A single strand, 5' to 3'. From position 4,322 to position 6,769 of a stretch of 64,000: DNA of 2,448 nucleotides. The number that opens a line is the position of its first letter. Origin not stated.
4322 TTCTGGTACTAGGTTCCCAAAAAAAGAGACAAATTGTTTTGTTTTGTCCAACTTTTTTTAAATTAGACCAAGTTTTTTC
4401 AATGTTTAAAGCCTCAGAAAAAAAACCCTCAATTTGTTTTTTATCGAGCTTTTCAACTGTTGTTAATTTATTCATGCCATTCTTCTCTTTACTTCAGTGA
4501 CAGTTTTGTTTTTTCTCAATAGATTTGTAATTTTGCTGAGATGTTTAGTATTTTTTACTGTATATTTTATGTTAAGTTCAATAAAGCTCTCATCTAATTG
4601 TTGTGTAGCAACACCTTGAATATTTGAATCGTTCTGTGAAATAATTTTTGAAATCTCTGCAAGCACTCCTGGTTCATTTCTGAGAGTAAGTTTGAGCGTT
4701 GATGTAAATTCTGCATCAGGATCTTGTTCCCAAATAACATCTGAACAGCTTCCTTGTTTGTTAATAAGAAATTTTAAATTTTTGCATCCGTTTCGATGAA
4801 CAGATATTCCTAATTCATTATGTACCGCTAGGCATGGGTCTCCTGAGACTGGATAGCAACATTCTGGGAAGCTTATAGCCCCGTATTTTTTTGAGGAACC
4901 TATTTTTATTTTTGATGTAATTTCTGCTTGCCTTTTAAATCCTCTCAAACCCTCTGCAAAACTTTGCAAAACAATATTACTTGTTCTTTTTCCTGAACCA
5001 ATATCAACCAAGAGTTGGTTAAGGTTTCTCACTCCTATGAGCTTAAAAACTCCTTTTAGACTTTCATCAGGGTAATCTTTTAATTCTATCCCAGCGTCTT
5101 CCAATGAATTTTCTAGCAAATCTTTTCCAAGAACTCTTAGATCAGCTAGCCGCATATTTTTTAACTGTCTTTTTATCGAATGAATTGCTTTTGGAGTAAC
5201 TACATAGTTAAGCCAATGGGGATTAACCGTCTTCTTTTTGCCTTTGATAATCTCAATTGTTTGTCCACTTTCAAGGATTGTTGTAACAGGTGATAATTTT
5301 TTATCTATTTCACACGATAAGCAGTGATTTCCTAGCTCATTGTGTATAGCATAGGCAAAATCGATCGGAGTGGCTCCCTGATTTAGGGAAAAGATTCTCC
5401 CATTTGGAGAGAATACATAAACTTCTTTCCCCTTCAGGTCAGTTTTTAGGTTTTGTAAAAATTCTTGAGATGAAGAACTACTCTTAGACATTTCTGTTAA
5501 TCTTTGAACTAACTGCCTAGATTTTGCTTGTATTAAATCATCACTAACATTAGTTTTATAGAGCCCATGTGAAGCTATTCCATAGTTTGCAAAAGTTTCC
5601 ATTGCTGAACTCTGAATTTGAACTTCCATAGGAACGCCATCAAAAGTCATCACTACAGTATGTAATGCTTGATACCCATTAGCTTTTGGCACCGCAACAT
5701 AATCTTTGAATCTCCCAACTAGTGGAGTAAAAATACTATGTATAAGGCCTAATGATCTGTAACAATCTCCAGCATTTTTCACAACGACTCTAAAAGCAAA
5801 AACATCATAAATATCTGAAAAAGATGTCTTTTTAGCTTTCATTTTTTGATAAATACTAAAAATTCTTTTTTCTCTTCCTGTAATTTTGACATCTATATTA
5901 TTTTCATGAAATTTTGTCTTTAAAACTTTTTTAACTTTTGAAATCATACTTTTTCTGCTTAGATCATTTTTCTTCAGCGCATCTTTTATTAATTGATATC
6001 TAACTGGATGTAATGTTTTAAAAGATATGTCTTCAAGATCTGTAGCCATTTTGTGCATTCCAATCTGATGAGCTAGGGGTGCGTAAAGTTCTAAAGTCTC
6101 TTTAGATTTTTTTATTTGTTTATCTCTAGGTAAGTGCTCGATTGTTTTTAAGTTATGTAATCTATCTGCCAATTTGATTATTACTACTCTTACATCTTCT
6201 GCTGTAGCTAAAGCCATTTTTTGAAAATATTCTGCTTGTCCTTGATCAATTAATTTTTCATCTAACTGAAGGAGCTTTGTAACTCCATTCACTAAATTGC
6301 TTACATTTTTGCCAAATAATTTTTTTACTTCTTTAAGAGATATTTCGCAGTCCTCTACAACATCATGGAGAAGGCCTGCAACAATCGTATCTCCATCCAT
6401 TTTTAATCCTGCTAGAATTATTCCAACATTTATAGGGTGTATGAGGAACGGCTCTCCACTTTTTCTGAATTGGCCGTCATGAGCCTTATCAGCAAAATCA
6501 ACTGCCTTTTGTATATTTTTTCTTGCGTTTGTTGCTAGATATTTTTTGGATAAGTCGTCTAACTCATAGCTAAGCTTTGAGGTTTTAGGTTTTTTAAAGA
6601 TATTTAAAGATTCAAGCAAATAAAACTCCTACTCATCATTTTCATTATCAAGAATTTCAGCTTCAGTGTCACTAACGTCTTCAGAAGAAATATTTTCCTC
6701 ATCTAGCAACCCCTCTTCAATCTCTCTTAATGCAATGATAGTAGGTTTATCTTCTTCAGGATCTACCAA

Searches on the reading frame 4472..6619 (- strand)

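Call 77: search_protein_families(library=pfam, proteins=[window:4472-6619:-], max_evalue=0.00001)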
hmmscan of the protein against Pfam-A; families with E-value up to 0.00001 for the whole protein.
window:4472-6619:- (715 aa): 7 families
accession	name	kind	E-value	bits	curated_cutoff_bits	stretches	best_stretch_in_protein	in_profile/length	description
PF13328.12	HD_4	-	2.4e-44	151.2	27.2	1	39-188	1-155/156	HD domain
PF04607.23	RelA_SpoT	-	5.4e-35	120.5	27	1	248-357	1-111/113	Region found in RelA / SpoT proteins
PF13291.12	ACT_4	-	5.3e-16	59.5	27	1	636-712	3-80/80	ACT domain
PF02824.27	TGS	-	3.9e-15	56.1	22.2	1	400-459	1-60/60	TGS domain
PF01966.28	HD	-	2.9e-09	37.7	22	1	59-156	2-115/116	HD domain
PF22629.2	ACT_AHAS_ss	-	4e-07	30.5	27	1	642-707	1-65/67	AHAS small subunit-like ACT domain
PF19296.4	RelA_AH_RIS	-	5.8e-06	27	23.8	0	472-559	3-87/185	RelA/SpoT, AH and RIS domains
